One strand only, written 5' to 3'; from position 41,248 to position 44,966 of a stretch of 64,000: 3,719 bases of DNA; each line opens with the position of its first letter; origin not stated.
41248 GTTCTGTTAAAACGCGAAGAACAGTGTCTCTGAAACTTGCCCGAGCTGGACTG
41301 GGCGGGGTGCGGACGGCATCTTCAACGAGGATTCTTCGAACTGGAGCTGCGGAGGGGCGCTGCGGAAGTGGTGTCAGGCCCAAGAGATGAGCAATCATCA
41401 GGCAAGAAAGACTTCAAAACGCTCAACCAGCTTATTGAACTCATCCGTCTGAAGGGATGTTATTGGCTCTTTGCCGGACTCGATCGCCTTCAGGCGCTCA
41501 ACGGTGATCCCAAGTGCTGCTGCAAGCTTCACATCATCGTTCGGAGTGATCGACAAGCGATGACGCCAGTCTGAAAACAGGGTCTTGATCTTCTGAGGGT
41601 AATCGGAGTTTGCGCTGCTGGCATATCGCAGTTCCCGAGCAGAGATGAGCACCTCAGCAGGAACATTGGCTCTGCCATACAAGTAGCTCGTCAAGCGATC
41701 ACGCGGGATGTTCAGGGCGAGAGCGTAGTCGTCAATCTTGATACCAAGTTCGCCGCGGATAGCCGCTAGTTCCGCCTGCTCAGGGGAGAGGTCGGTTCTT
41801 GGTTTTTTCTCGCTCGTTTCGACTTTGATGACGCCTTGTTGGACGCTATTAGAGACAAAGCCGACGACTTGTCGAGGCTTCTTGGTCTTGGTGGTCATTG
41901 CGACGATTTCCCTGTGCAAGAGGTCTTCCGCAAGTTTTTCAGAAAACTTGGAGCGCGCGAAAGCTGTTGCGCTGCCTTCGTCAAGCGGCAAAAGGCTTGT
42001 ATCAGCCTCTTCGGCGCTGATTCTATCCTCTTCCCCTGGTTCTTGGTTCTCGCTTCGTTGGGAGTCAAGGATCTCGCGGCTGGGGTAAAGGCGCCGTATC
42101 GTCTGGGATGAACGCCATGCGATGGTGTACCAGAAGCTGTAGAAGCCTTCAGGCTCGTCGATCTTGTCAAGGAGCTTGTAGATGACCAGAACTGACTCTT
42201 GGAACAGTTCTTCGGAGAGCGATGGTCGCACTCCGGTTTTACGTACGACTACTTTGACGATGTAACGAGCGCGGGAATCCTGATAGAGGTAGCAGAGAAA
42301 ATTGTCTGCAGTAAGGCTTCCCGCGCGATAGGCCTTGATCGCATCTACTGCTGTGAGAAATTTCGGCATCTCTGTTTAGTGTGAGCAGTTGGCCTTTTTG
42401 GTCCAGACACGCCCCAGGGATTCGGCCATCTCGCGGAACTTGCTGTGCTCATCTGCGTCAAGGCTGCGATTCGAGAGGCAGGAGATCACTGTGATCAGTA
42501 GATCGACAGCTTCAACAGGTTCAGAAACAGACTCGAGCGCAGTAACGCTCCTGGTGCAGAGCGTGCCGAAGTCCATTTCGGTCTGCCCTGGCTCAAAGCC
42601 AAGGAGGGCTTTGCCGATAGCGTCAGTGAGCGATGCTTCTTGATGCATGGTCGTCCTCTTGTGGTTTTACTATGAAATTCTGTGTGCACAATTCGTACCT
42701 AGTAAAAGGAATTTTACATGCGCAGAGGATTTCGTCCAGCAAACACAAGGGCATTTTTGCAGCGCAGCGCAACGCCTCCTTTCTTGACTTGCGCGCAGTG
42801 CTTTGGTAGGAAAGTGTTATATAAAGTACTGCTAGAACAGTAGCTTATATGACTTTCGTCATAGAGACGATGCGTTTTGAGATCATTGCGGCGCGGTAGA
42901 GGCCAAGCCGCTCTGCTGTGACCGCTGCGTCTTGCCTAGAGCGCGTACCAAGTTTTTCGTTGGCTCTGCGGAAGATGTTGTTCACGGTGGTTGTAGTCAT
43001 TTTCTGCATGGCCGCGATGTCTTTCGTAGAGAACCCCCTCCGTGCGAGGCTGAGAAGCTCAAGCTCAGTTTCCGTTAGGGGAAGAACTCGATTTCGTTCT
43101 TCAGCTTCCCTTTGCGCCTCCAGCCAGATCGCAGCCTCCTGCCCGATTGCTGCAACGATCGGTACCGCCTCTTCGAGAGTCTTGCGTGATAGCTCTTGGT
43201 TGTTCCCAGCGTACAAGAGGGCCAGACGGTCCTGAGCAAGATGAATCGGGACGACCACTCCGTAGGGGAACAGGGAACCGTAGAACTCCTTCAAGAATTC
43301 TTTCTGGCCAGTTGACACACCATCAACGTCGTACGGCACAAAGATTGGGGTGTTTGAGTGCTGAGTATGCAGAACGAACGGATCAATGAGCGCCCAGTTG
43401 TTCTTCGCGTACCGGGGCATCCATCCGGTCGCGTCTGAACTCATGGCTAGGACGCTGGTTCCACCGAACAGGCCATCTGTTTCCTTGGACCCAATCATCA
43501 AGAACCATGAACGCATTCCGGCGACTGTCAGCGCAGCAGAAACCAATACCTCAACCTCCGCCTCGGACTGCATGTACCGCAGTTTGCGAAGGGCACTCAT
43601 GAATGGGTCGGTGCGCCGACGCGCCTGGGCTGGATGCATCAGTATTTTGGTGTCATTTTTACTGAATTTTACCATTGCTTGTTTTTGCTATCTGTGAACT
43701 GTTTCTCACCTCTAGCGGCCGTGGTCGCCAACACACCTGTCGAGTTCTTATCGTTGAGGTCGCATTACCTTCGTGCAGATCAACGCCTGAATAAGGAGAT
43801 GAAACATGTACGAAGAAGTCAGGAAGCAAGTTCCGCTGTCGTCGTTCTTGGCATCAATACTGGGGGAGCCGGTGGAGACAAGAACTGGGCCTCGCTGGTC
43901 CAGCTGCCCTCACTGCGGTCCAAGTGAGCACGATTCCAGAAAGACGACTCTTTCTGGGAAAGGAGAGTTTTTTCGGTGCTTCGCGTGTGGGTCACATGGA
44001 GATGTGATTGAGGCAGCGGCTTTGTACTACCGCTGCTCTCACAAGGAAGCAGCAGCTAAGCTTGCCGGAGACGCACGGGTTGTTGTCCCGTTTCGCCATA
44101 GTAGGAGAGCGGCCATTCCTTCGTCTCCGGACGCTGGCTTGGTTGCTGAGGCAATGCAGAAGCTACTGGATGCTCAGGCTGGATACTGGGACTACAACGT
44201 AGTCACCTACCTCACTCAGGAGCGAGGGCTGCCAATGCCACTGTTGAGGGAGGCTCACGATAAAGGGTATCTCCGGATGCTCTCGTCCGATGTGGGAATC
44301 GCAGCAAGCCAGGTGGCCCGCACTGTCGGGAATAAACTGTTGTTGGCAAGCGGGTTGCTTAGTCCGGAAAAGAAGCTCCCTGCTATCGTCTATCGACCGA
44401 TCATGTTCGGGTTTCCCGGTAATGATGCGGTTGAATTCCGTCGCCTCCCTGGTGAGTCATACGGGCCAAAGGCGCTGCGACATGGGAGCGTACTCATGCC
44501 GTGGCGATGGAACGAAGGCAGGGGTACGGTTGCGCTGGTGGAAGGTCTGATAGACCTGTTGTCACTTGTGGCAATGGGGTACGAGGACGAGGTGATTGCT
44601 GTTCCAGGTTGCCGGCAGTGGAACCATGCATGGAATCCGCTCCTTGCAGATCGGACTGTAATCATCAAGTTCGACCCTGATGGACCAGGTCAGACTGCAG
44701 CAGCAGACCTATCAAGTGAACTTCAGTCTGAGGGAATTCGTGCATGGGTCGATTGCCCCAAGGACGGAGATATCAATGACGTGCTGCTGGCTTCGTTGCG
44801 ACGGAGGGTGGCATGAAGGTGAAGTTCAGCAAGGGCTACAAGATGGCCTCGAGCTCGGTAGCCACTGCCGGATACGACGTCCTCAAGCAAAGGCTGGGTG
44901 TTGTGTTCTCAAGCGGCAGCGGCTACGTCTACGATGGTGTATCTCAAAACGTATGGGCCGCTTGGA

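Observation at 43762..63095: Recurrent ~25-nt leader element whose pyrimidine half co-varies with each gene's Shine-Dalgarno region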

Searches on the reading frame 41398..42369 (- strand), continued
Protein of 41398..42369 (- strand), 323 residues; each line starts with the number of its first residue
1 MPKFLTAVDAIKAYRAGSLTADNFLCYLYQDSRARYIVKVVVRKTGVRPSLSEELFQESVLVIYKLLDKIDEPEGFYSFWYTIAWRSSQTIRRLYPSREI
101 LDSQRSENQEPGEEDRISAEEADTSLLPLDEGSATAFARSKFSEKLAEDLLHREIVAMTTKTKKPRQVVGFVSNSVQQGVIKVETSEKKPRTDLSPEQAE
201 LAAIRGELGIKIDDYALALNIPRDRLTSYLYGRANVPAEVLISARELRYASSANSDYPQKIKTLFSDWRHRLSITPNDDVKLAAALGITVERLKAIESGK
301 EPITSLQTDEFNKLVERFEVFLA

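Call 52: fold_search(model_id=the predicted structure, library=pdb)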
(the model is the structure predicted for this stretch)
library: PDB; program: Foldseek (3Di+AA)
matches with E <= 10: 359; with E <= 0.001: 0
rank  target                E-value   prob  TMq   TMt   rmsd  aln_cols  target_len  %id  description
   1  1or7_A                5.9e-02  0.99  0.23  0.39  18.5       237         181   15  Crystal Structure of Escherichia coli sigmaE with the Cytoplasmic Domain of its Anti-sigma RseA (released 2003-04-15)
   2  9m9e_F                1.1e-01  0.96  0.23  0.39  18.6       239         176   14  Structural Basis of Pausing During Transcription Initiation in Mycobacterium tuberculosis (released 2026-01-14)
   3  6jbq_F                1.7e-01  0.94  0.23  0.38  24.9       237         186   15  CryoEM structure of Escherichia coli sigmaE transcription initiation complex containing 5nt of RNA (released 2019-05-29)
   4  6jq1_A                1.9e-01  0.87  0.16  0.36  16.4       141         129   20  Crystal Structure of DdrO from Deinococcus geothermalis (released 2019-08-28)
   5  6jq1_B                2.0e-01  0.87  0.15  0.35  16.6       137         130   20  Crystal Structure of DdrO from Deinococcus geothermalis (released 2019-08-28)
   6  6koo_F                2.0e-01  0.87  0.21  0.34  25.4       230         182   13  Mycobacterium tuberculosis initial transcription complex comprising sigma H and 5'-OH RNA of 7 nt (released 2020-03-11)
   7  9n9q_C                2.1e-01  0.57  0.22  0.26  36.1       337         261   10  Cryo-EM structure of the RNA-guided transcription complex (released 2025-12-24)
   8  5zx2_F                2.6e-01  0.72  0.19  0.33  24.1       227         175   16  Mycobacterium tuberculosis RNA polymerase transcription initiation complex with ECF sigma factor sigma H and 7nt RNA (released 2019-03-20)
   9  3f51_D                2.8e-01  0.97  0.14  0.47  13.0       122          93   17  Crystal Structure of the clp gene regulator ClgR from Corynebacterium glutamicum (released 2008-11-18)
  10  6rnz_A                3.4e-01  1.00  0.15  0.65   2.2        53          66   24  Crystal structure of the N-terminal HTH DNA-binding domain of the essential repressor DdrO from radiation-resistant De (released 2019-10-09)
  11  8z6g_B                3.4e-01  0.87  0.22  0.39  18.2       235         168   12  the AlgU-MucAcyto complex structure in Pseudomonas aeruginosa (released 2024-05-08)
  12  6kop_F                3.4e-01  0.84  0.19  0.36  25.9       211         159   13  Mycobacterium tuberculosis initial transcription complex comprising sigma H and 5'-OH RNA of 9 nt (released 2020-03-11)
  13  4lup_C                3.5e-01  1.00  0.24  0.67   3.9        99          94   22  Crystal structure of the complex formed by region of E. coli sigmaE bound to its -10 element non template strand (released 2014-02-19)
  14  5jaa_B                3.5e-01  0.98  0.15  0.46  18.1       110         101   15  Crystal structure of the HigBA2 toxin-antitoxin complex (released 2017-04-05)
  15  2map_MODEL_1_A        3.7e-01  1.00  0.23  0.68   5.1       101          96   24  Solution structure of the complex formed by the region 2 of E. coli sigmaE and its cognate -10 promoter elemen (released 2014-02-19)
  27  5or5_MODEL_1_A        4.6e-01  1.00  0.24  0.70   3.8       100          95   21  NMR structure of the complex formed by an engineered region 2 of sigmaE in complex with GTAAAA (released 2018-06-27)
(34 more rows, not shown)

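Call 69: get_annotated_region(hit=H22, flank=20000)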
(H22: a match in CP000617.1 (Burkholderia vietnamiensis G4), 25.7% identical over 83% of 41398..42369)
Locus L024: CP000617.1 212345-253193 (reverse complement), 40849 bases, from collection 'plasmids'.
description: Burkholderia vietnamiensis G4 plasmid pBVIE01, complete sequence
organism: Burkholderia vietnamiensis G4 (NCBI taxid 269482)
taxonomy: Bacteria; Pseudomonadota; Betaproteobacteria; Burkholderiales; Burkholderiaceae; Burkholderia; Burkholderia vietnamiensis; Burkholderia vietnamiensis G4
host: -; source: -; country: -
typing (MOB-suite, as given by PLSDB): conjugative; replicon rep_cluster_219; relaxase MOBF; mating-pair formation MPF_F
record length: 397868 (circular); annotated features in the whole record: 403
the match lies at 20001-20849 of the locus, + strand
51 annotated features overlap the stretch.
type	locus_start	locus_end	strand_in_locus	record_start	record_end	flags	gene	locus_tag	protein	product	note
CDS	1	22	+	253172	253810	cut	-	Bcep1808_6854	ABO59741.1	conserved hypothetical protein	-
CDS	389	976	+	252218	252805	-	-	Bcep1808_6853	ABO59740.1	hypothetical protein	-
CDS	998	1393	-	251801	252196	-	-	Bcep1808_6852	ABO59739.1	hypothetical protein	-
CDS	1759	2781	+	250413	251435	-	-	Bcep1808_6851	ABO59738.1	plasmid segregation actin-type ATPase ParM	-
CDS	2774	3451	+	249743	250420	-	-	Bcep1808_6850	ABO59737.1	hypothetical protein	-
CDS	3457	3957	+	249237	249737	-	-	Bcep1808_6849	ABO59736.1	hypothetical protein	-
CDS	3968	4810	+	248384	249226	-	-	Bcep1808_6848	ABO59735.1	DNA/RNA non-specific endonuclease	-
CDS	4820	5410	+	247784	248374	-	-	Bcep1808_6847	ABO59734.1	RDD domain containing protein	-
CDS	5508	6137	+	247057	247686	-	-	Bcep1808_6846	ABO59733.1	hypothetical protein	-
CDS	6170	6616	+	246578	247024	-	-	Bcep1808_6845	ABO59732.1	hypothetical protein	-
CDS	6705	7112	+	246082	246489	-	-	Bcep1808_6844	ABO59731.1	hypothetical protein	-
CDS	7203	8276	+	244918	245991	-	-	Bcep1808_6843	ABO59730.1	hypothetical protein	-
CDS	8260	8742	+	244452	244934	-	-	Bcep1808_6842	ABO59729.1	hypothetical protein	-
CDS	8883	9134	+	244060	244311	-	-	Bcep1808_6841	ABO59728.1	hypothetical protein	-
CDS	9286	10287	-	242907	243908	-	-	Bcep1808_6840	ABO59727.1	hypothetical protein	-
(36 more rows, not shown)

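Call 70: get_annotated_region(hit=H10, flank=20000)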
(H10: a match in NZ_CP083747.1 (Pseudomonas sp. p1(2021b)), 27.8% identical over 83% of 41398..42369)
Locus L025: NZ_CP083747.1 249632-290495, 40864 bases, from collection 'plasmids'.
description: Pseudomonas sp. p1(2021b) plasmid unnamed, complete sequence
organism: Pseudomonas sp. p1(2021b) (NCBI taxid 2874628)
taxonomy: Bacteria; Pseudomonadota; Gammaproteobacteria; Pseudomonadales; Pseudomonadaceae; Pseudomonas; Pseudomonas sp. p1(2021b)
host: -; source: biogas slurry; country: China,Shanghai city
typing (MOB-suite, as given by PLSDB): conjugative; relaxase MOBF; mating-pair formation MPF_F
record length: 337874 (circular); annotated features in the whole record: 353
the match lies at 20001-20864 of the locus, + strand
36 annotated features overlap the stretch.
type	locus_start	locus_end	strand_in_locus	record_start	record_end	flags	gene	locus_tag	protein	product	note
CDS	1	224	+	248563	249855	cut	-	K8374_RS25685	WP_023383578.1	DUF5623 domain-containing protein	-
CDS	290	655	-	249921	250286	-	-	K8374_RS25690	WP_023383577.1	hypothetical protein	-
CDS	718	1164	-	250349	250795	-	-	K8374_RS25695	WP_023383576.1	hypothetical protein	-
CDS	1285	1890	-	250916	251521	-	-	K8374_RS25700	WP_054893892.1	hypothetical protein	-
CDS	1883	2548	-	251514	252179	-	-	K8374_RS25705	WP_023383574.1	hypothetical protein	-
CDS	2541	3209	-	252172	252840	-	-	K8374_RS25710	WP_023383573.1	hypothetical protein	-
CDS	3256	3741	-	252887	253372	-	-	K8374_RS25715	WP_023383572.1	DUF2726 domain-containing protein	-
CDS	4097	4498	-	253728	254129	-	-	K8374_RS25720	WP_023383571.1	hypothetical protein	-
CDS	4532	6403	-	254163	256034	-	-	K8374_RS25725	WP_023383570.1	UvrD-helicase domain-containing protein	-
CDS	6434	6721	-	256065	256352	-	-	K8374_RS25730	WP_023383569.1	hypothetical protein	-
CDS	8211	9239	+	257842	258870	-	-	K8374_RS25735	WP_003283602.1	IS30-like element ISPsp7 family transposase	GO:0006313 - DNA transposition [Evidence IEA]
CDS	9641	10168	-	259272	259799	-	-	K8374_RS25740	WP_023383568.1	hypothetical protein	-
CDS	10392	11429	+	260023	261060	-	-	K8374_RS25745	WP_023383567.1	ParM/StbA family protein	GO:0030541 - plasmid partitioning [Evidence IEA]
CDS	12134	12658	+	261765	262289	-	-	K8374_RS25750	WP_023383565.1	RDD family protein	-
CDS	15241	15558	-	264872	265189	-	-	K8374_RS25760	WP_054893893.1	hypothetical protein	-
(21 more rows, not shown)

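Call 93: find_homologous_proteins(query=A2, max_evalue=1e-20)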
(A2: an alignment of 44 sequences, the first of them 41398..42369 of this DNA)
Query A2 (44 sequences) (323 aa, profile of the alignment): 6 proteins with E <= 1e-20 among 8000 candidates.
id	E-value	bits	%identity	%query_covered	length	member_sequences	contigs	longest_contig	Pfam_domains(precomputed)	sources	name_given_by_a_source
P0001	5.4e-81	291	98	100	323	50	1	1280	PF01381.29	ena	-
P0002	1.3e-80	290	73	100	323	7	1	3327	-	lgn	-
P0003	3.0e-80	288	65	100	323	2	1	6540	-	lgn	-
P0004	3.4e-78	282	58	98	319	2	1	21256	PF01381.29,PF13560.13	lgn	-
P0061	4.6e-68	248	24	78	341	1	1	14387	-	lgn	-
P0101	2.6e-56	210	32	33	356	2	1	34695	-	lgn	-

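Call 94: find_encoding_contigs(protein=P0101, flank=10000, max_places=2)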
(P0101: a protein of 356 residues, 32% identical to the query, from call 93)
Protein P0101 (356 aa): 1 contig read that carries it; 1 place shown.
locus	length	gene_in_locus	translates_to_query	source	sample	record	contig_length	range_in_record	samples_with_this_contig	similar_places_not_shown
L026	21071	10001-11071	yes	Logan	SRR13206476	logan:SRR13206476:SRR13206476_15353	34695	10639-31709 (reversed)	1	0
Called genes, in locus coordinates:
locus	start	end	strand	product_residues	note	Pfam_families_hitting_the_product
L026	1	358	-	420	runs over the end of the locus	-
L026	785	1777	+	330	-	PF17989:ALP_N, PF21522:MreB-like_C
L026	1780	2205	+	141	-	-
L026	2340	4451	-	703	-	-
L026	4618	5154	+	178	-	-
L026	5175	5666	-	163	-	-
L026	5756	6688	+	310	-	-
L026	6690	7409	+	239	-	-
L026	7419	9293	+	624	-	PF01966:HD (weak)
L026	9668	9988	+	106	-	-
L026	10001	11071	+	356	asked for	-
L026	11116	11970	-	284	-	PF11348:DUF3150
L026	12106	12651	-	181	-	PF21448:DNMK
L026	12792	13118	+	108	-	-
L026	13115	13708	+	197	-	-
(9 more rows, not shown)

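Call 95: find_encoding_contigs(protein=P0061, flank=10000, max_places=2)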
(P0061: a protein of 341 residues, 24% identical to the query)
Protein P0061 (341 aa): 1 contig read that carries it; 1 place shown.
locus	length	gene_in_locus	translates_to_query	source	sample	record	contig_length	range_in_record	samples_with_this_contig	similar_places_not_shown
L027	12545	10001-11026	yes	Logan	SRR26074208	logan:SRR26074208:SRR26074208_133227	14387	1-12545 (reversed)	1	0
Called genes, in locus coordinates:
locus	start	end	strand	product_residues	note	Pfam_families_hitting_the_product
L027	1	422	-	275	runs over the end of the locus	-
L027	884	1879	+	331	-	PF17989:ALP_N, PF21522:MreB-like_C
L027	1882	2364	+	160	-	-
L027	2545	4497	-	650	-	PF00092:VWA (faint)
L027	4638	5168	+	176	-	-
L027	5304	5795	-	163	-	-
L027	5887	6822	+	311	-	-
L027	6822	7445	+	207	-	-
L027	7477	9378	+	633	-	-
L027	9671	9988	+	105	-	-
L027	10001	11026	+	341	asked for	-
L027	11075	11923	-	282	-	PF11348:DUF3150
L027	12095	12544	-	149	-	?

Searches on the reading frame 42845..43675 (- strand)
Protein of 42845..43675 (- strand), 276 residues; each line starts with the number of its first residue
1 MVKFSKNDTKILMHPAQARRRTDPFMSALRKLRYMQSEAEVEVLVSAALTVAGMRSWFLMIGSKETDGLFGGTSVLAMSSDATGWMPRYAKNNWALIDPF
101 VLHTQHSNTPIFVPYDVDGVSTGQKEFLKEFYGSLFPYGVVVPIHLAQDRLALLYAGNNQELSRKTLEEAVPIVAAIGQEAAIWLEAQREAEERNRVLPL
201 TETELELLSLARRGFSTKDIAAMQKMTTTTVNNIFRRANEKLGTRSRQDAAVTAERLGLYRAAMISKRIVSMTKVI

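Call 10: search_protein_families(library=pfam, proteins=[window:42845-43675:-], max_evalue=0.01)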
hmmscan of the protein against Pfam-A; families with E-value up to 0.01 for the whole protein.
window:42845-43675:- (276 aa): 3 families
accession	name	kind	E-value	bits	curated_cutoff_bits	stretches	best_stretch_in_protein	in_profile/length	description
PF03472.21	Autoind_bind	-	9.7e-10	38.6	23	1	74-174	35-138/149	Autoinducer binding domain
PF00196.25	GerE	-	8.9e-09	35.3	23.5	1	199-254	2-57/57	Bacterial regulatory proteins, luxR family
PF13384.12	HTH_23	-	0.0057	16.9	24.6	0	206-240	9-43/50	Homeodomain-like domain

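Call 11: search_protein_families(library=ncbifam, proteins=[window:42845-43675:-], max_evalue=0.01)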
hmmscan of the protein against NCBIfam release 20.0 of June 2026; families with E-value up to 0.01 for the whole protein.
window:42845-43675:- (276 aa): 10 families
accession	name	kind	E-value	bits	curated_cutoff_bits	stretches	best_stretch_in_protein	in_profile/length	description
NF003420.0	PRK04841.1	equivalog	5.6e-07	28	537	1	188-257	827-896/903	HTH-type transcriptional regulator MalT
TIGR03541.1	reg_near_HchA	equivalog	1.5e-05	24.6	215.6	1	174-256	146-228/232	PA1136 family autoinducer-binding transcriptional regulator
NF007935.0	PRK10651.1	equivalog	5.6e-05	22.4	250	1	182-254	139-210/216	two-component system response regulator NarL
TIGR03020.2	EpsA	equivalog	5.7e-05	22.9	170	1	188-254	179-245/247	XrtB/PEP-CTERM-associated transcriptional regulator EpsA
NF007708.0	PRK10403.1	equivalog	0.00029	20.3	343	1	191-252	145-206/215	nitrate/nitrite response regulator protein NarP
NF047608.1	LIC13292_fam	subfamily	0.00056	20.1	200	1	181-246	88-149/166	LIC13292 family transcriptional regulator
TIGR00721.1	tfx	subfamily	0.00079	19.3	60.25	1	200-242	7-49/137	Tfx family DNA-binding protein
NF047402.1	TransRegVisN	equivalog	0.0011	18.2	250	1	150-257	141-243/246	transcriptional regulator VisN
NF047785.1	respo_reg_MadR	equivalog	0.0013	18.1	300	1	182-259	133-208/209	MadR family response regulator transcription factor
NF005385.0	PRK06930.1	subfamily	0.0042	16.8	136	1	200-249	115-165/170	positive control sigma-like factor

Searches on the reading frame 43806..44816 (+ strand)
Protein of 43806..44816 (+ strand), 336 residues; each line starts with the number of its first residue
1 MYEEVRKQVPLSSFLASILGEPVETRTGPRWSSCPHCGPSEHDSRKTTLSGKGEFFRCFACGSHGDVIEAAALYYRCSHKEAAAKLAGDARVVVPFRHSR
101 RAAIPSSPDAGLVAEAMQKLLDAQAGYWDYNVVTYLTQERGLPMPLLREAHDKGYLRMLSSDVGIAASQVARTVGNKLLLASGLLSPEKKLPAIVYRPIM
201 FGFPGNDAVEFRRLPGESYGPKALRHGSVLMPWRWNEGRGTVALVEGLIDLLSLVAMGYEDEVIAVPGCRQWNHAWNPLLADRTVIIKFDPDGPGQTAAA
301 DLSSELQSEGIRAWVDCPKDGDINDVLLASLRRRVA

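Call 10: search_protein_families(library=pfam, proteins=[window:43806-44816:+], max_evalue=0.01)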
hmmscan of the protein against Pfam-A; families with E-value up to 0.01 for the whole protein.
window:43806-44816:+ (336 aa): 4 families
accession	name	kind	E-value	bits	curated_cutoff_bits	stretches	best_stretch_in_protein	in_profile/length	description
PF13155.12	Toprim_2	-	8.5e-11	42.5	22.1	1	244-327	2-88/88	Toprim-like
PF13362.12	Toprim_3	-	6.7e-08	33.3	27.2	1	242-330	2-92/95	Toprim domain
PF01807.25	Zn_ribbon_DnaG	-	2.3e-06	27.8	24.9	1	27-96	28-95/98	CHC2 zinc finger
PF13662.12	Toprim_4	-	7.3e-05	23.4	25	1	241-313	2-81/85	Toprim domain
